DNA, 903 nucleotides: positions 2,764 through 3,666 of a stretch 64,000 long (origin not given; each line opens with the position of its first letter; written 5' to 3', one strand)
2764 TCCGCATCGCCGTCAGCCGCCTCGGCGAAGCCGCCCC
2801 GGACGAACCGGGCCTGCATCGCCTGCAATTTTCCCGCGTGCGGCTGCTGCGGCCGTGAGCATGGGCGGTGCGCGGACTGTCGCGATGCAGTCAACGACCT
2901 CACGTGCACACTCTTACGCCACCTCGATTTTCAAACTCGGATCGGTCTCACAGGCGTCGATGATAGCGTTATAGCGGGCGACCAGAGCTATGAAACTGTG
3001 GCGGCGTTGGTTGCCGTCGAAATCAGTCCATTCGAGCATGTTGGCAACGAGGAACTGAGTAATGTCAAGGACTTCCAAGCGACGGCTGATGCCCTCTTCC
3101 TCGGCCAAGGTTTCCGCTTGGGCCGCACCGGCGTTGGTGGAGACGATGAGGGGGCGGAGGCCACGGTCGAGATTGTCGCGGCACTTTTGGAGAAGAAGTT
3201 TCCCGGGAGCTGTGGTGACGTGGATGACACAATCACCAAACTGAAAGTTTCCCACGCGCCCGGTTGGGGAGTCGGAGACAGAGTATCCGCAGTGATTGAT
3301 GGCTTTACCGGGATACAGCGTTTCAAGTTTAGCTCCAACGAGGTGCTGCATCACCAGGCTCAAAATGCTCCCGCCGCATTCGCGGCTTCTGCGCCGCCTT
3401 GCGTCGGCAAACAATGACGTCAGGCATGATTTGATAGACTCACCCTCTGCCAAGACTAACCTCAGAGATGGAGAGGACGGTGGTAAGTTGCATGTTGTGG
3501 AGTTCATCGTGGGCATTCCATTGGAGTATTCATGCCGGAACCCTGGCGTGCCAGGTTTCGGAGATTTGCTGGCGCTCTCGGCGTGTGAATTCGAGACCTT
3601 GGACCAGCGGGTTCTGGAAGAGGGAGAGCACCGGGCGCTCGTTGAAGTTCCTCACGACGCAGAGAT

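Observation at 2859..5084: Low-GC islet: truncated C5 methyltransferase coupled to a DUF3883-like nuclease, followed by an apparently unprotected DUF4928/PstI-like endonuclease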

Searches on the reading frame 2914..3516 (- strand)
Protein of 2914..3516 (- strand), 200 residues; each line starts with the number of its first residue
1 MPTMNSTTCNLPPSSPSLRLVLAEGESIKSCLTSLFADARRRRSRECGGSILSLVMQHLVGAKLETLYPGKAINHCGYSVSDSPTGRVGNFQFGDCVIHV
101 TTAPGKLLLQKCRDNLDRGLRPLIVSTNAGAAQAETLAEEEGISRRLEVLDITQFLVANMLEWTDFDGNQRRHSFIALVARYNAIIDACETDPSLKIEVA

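Call 3: search_protein_families(library=pfam, proteins=[window:2914-3516:-], max_evalue=1)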
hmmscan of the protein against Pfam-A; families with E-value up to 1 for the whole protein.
window:2914-3516:- (200 aa): 1 family
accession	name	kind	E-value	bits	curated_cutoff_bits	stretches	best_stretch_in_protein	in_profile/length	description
PF16280.10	DUF4928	-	2.2e-31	109.7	25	1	24-198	137-306/306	Domain of unknown function (DUF4928)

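Call 4: search_protein_families(library=padloc, proteins=[window:2914-3516:-], max_evalue=1)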
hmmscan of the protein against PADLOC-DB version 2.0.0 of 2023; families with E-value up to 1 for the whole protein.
window:2914-3516:- (200 aa): 1 family
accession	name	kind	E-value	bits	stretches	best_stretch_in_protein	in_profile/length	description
PDLC03543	REase_II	-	1.8e-21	74.8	1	31-198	156-319/331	Type II restriction enzyme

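Call 5: search_protein_families(library=ncbifam, proteins=[window:2914-3516:-], max_evalue=1)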
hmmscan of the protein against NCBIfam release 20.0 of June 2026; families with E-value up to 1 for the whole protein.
window:2914-3516:- (200 aa): 0 families

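Call 7: find_homologous_proteins(query=window:2914-3516:-)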
Query window:2914-3516:- (200 aa): 759 proteins with E <= 0.001 among 1137 candidates; the best 120 are listed.
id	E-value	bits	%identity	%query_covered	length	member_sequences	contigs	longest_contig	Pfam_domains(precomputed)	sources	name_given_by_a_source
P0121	4.7e-113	393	99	90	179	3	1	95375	PF16280.11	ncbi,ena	-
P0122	1.3e-89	317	79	94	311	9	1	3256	PF16280.11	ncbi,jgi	jgi:hypothetical protein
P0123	4.4e-88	312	77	94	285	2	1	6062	PF16280.11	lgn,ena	-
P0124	4.4e-88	312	77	94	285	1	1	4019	PF16280.11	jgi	-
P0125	4.3e-87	309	77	94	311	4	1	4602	PF16280.11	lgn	-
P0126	8.5e-86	304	78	90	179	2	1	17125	PF16280.11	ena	-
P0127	2.7e-85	303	75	93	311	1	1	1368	PF16280.11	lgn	-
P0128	3.1e-85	303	74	94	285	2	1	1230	PF16280.11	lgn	-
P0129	3.0e-84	299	75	94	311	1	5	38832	PF16280.11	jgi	jgi:hypothetical protein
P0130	2.9e-83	296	73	94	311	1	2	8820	PF16280.11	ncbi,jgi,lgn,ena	jgi:hypothetical protein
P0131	5.1e-83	295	72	94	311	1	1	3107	PF16280.11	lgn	-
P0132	8.7e-83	295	72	94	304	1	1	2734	PF16280.11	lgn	-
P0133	1.3e-82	294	72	94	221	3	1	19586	PF16280.11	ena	-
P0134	1.8e-82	294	73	88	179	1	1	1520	PF16280.11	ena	-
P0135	4.0e-82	292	73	94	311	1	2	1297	PF16280.11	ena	-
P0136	4.7e-82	292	72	94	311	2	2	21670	PF16280.11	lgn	-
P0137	5.2e-82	292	71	94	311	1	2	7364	PF16280.11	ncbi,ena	-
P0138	2.5e-81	290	71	94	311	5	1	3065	PF16280.11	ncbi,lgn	-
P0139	3.7e-81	289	71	94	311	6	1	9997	PF16280.11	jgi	jgi:hypothetical protein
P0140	3.8e-81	289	70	94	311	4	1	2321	PF16280.11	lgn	-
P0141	6.8e-81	288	71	94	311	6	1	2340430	PF16280.11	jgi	jgi:hypothetical protein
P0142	7.1e-81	288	70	94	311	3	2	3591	PF16280.11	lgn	-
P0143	2.0e-80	287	73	94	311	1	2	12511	PF16280.11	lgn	-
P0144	2.3e-80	287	70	94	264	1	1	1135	PF16280.11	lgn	-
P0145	2.9e-80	286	70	94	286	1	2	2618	PF16280.11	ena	-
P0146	3.1e-80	286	71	94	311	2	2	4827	PF16280.11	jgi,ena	jgi:hypothetical protein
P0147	4.7e-80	286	72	94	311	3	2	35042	PF16280.11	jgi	jgi:hypothetical protein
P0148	8.9e-80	285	70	94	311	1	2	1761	PF16280.11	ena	-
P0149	9.6e-80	285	68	94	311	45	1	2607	PF16280.11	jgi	-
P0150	1.0e-79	285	72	94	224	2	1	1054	PF16280.11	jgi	jgi:hypothetical protein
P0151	1.6e-79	284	71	94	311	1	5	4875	PF16280.11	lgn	-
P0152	2.3e-79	283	68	94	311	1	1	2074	PF16280.11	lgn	-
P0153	7.9e-79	282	70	88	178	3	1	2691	PF16280.11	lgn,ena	-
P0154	8.6e-79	282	71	94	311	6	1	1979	PF16280.11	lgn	-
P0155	1.0e-78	281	70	94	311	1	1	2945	PF16280.11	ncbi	-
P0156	1.3e-78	281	70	94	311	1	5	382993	PF16280.11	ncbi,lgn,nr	ncbi:MAG: DUF4928 domain-containing protein [Verrucomicrobia bacterium]|nr:MAG: DUF4928 domain-conta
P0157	1.9e-78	281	67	96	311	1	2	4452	PF16280.11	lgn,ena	-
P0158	2.9e-78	280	67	94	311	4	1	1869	PF16280.11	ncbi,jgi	jgi:hypothetical protein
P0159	4.5e-78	279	67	94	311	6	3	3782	PF16280.11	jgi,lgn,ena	jgi:hypothetical protein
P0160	5.5e-78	279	67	94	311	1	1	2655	PF16280.11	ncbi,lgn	-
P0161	1.4e-77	278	67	94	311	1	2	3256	PF16280.11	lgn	-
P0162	1.6e-77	277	68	94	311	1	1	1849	PF16280.11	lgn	-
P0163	1.6e-77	277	67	94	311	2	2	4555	PF16280.11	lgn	-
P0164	1.8e-77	277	70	94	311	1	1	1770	PF16280.11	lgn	-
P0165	1.8e-77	277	67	94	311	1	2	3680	PF16280.11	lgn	-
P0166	3.7e-77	276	68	94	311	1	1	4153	PF16280.11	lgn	-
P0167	4.9e-77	276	68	94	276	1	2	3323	PF16280.11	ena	-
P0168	6.6e-77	275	67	99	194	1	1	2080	PF16280.11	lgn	-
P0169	8.5e-77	275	67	94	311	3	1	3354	PF16280.11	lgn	-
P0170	1.3e-76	274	68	93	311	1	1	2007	PF16280.11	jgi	jgi:hypothetical protein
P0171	1.9e-76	274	68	93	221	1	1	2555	PF16280.11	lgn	-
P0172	9.5e-76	272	67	94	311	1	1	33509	PF16280.11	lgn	-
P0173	1.1e-75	271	68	94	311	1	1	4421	PF16280.11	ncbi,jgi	jgi:hypothetical protein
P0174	2.9e-75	270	67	94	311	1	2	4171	PF16280.11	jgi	jgi:hypothetical protein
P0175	1.0e-74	268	66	94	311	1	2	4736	PF16280.11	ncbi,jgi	jgi:hypothetical protein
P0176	1.4e-74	268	66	94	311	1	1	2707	PF16280.11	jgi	-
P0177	1.5e-74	268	66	94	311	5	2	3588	PF16280.11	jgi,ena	-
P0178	1.9e-74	267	67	94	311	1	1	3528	PF16280.11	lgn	-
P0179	3.2e-74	267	67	94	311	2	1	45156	PF16280.11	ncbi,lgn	-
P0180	1.0e-73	265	67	94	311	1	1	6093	PF16280.11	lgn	-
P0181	2.5e-73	264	65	94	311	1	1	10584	PF16280.11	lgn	-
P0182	3.5e-73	263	65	94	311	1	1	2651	PF16280.11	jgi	jgi:hypothetical protein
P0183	2.0e-72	261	66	94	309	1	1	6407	PF16280.11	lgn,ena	-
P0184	8.7e-72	259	81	73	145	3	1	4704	PF16280.11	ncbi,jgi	-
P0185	9.4e-72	259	64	94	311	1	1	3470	PF16280.11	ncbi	-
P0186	1.0e-71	259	64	94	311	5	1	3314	PF16280.11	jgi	-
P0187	1.8e-71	258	62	93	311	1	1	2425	PF16280.11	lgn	-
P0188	2.4e-71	257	63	94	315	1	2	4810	PF16280.11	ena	-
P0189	2.6e-71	257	64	94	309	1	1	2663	PF16280.11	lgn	-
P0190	5.0e-71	256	63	94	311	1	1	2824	PF16280.11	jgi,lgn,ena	-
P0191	8.9e-71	255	65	94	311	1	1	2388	PF16280.11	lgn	-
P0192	9.5e-71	255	64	94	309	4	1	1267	PF16280.11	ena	-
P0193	1.6e-70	255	64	94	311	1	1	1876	PF16280.11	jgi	-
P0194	3.1e-70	254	83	73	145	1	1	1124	PF16280.11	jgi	jgi:hypothetical protein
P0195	3.7e-70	253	64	94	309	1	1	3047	PF16280.11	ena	-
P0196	1.5e-69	252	62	94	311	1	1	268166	PF16280.11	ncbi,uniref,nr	ncbi:DUF4928 family protein [Haloferula sp. A504]|uniref:DUF4928 family protein n=1 Tax=Haloferula s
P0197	1.9e-69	251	60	96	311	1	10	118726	PF16280.11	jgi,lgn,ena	-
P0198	2.0e-69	251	61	93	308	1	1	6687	PF16280.11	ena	-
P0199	1.1e-68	249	62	94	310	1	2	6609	PF16280.11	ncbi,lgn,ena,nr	ncbi:MAG: DUF4928 family protein [Verrucomicrobiae bacterium]|nr:DUF4928 family protein [Verrucomicr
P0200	1.2e-68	249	59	96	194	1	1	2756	PF16280.11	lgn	-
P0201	1.2e-68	249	63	94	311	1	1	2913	PF16280.11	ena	-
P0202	2.1e-68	248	81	73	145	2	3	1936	PF16280.11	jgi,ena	-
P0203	2.4e-68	248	89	63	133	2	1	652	PF16280.11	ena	-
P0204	3.9e-68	247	76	73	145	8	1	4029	PF16280.11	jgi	-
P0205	4.2e-68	247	61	94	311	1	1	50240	PF16280.11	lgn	-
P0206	3.4e-67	244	77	73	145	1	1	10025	PF16280.11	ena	-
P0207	5.2e-67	243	77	73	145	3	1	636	PF16280.11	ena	-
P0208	3.7e-64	234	62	92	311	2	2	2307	PF16280.11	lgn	-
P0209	7.0e-64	233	62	92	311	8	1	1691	PF16280.11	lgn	-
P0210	2.1e-63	231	60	92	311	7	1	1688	PF16280.11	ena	-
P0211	6.3e-63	230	55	97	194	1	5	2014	PF16280.11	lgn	-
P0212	1.0e-62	229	57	94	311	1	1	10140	PF16280.11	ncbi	-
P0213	1.8e-62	228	57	92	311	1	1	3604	PF16280.11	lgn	-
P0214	3.9e-62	227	79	65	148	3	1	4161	PF16280.11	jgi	jgi:hypothetical protein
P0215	1.9e-61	225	56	88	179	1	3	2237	PF16280.11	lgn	-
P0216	1.6e-60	222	53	94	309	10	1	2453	PF16280.11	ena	-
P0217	4.2e-60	221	71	70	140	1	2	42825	PF16280.11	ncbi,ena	-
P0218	1.2e-59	219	53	94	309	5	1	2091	PF16280.11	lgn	-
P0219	4.3e-56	208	60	90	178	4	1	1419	PF16280.11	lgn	-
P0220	3.7e-55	205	56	82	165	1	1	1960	PF16280.11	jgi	jgi:hypothetical protein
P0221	1.2e-53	200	71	69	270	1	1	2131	PF16280.11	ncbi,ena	-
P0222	4.8e-51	191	61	73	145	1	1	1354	PF16280.11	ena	-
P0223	1.7e-50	189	60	72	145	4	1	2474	PF16280.11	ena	-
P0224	7.9e-49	184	48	92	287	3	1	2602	PF16280.11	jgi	-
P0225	4.1e-47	178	48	92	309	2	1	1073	PF16280.11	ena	-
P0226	8.1e-46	174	48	93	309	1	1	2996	PF16280.11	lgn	-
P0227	8.9e-46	174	50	92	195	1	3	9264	PF16280.11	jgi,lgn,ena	-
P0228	1.0e-45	174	49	99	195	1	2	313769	PF16280.11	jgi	jgi:hypothetical protein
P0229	1.3e-45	173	52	92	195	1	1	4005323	PF16280.11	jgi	jgi:hypothetical protein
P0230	1.7e-45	173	49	94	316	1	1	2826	PF16280.11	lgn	-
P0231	2.6e-45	172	53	89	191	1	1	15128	PF16280.11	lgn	-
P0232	2.9e-45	172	51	96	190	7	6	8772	PF16280.11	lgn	-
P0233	5.1e-45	171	46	92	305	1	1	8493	PF16280.11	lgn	-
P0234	6.1e-45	171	47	93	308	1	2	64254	PF16280.11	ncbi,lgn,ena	-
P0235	7.2e-45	171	48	94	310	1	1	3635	PF16280.11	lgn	-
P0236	8.4e-45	171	46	94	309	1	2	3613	PF16280.11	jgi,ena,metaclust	metaclust:\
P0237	8.5e-45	171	45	94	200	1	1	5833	PF16280.11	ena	-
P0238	9.2e-45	171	47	89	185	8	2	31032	PF16280.11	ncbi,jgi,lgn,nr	ncbi:MAG: DUF4928 family protein [Syntrophales bacterium]|jgi:hypothetical protein|nr:DUF4928 family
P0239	1.6e-44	170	46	93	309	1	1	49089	PF16280.11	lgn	-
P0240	1.8e-44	170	48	85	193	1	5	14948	PF16280.11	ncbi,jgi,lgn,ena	-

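Call 11: find_encoding_contigs(protein=P0141, flank=5000, max_places=2)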
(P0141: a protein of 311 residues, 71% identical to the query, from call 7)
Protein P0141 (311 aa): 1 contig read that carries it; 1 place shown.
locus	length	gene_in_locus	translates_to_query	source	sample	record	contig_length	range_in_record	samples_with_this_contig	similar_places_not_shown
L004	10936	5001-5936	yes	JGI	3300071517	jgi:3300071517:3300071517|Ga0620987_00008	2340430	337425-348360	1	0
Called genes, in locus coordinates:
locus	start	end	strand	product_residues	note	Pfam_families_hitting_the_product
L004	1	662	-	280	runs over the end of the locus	-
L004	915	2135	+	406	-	PF07470:Glyco_hydro_88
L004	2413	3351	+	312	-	-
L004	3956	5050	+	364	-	PF00145:DNA_methylase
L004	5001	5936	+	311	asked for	PF16280:DUF4928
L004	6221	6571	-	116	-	-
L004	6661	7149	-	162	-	-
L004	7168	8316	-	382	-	PF07221:GlcNAc_2-epim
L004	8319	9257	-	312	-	PF00701:DHDPS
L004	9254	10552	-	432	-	PF07690:MFS_1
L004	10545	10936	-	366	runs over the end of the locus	PF13415:Beta-prop_FBX42 (faint), PF13964:Beta-prop_Calicin (faint), PF24996:NANM, PF01344:Kelch_1 (faint), PF24681:Kelch_KLHDC2_KLHL20_DRC7 (weak), PF24996:NANM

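Call 12: find_encoding_contigs(protein=P0122, flank=5000, max_places=2)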
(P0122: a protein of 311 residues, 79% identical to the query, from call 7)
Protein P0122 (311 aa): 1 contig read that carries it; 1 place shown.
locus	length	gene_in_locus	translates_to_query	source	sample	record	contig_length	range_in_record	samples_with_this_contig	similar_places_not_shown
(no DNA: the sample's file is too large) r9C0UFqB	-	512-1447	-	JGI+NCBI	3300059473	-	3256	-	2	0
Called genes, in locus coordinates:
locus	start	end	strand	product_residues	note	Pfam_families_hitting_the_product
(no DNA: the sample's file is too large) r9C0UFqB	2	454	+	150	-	?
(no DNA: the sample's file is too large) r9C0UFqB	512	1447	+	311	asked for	PF16280:DUF4928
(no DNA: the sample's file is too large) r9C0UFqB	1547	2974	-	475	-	PF03629:SASA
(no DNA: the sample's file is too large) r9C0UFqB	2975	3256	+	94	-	?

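Call 13: find_encoding_contigs(protein=P0196, flank=5000, max_places=2)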
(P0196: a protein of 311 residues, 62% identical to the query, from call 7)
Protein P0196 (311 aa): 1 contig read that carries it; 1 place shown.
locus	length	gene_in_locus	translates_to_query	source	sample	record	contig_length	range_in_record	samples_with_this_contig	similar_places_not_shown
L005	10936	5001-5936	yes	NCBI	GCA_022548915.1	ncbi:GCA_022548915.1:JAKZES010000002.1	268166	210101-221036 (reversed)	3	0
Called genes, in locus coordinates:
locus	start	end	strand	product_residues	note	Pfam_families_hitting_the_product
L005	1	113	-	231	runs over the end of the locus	PF04542:Sigma70_r2 (weak)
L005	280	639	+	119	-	-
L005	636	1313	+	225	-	PF01066:CDP-OH_P_transf (faint)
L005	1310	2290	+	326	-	PF01148:CTP_transf_1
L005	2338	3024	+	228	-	PF01553:Acyltransferase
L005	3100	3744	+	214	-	PF06439:3keto-disac_hyd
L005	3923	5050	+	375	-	PF00145:DNA_methylase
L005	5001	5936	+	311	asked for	PF16280:DUF4928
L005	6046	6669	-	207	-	PF01656:CbiA (faint), PF13500:AAA_26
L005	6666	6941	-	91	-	-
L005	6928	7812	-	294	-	PF19293:CdaA_N (weak), PF02457:DAC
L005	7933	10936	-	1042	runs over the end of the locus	PF13472:Lipase_GDSL_2 (weak), PF23500:DUF7133, PF13646:HEAT_2 (weak), PF00034:Cytochrom_C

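Call 23: search_protein_families(library=pfam, alignment_id=A3, max_evalue=0.01)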
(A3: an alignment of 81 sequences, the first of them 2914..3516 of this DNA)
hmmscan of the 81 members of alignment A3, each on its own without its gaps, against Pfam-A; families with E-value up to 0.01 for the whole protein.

A. member 1, window:2914-3516:- (200 aa): 1 family
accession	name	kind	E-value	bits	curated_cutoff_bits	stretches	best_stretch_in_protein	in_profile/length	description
PF16280.10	DUF4928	-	2.2e-31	109.7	25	1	24-198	137-306/306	Domain of unknown function (DUF4928)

B. families by the number of members that match (of 81 scanned): 21 families
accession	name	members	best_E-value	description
PF16280.10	DUF4928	14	2.2e-43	Domain of unknown function (DUF4928)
PF11463.14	R-HINP1I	3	4.9e-84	R.HinP1I restriction endonuclease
PF09554.16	RE_HaeII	2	8.6e-84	HaeII restriction endonuclease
PF04551.19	GcpE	1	3.2e-135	GcpE protein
PF09823.15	DUF2357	1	1.6e-45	Domain of unknown function (DUF2357)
PF00535.33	Glycos_transf_2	1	2.1e-32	Glycosyl transferase family 2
PF04411.18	PDDEXK_7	1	7.4e-29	PD-(D/E)XK nuclease superfamily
PF13302.13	Acetyltransf_3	1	1.8e-23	Acetyltransferase (GNAT) domain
PF13676.11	TIR_2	1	2e-22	TIR domain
PF12686.12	DUF3800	1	3.5e-12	Protein of unknown function (DUF3800)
PF03852.21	Vsr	1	6.8e-12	DNA mismatch endonuclease Vsr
PF00583.31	Acetyltransf_1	1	2.4e-09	Acetyltransferase (GNAT) family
PF10111.15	Glyco_tranf_2_2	1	8e-06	Glycosyltransferase like family 2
PF13420.13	Acetyltransf_4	1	2.5e-05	Acetyltransferase (GNAT) domain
PF18832.6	LPD18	1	0.00012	Large polyvalent protein-associated domain 18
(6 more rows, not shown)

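Call 66: find_related_loci(query=A6, collection=metagenome_contigs, flank=3500)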
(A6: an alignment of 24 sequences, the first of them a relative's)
Query A6 (311 aa) in metagenome_contigs; peptide patterns used: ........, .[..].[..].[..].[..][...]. (x = any residue, [..] = any of these).
491 stretches matched a pattern; 409 encode a relative of the query (tblastn E <= 1e-3); the best 80 are kept; 80 distinct loci.
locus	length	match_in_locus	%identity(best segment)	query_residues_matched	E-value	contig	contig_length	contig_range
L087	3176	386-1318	85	1-311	0e+0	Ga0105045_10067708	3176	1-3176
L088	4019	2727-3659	80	1-311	0e+0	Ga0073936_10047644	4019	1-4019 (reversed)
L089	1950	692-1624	81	1-311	0e+0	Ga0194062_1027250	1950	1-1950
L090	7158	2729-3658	81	2-311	4e-176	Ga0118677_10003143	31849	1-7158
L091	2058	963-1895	77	1-311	0e+0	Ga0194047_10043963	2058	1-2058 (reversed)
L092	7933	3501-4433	75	1-311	8e-160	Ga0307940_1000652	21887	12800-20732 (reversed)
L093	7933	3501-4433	75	1-311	8e-160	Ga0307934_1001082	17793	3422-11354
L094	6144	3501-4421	62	5-311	5e-135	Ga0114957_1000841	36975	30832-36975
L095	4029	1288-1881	89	114-311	3e-123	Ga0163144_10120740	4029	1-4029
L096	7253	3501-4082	86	118-311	8e-113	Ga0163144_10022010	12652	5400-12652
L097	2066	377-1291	51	5-311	7e-112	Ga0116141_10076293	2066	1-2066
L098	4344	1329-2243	51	5-311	4e-105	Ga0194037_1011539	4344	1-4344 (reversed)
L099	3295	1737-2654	51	4-311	2e-105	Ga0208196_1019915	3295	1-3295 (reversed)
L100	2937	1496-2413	51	4-311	3e-106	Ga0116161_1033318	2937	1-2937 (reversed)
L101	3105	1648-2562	51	5-311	2e-105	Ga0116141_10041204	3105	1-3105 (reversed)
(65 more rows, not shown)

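Call 73: search_solved_structures(query=A6, max_evalue=1)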
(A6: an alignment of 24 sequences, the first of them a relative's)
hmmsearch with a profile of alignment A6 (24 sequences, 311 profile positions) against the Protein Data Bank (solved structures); distinct sequences matched with E-value up to 1: 3.
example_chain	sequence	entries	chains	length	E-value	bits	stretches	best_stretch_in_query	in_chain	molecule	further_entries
1k20_A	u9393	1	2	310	0.37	12.9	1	102-167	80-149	Manganese-dependent inorganic pyrophosphatase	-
6z1p_BR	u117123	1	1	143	0.79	11.8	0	186-219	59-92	Iron donor protein CyaY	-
9qt0_A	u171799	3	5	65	0.95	11.5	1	117-162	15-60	DUF1931 domain-containing protein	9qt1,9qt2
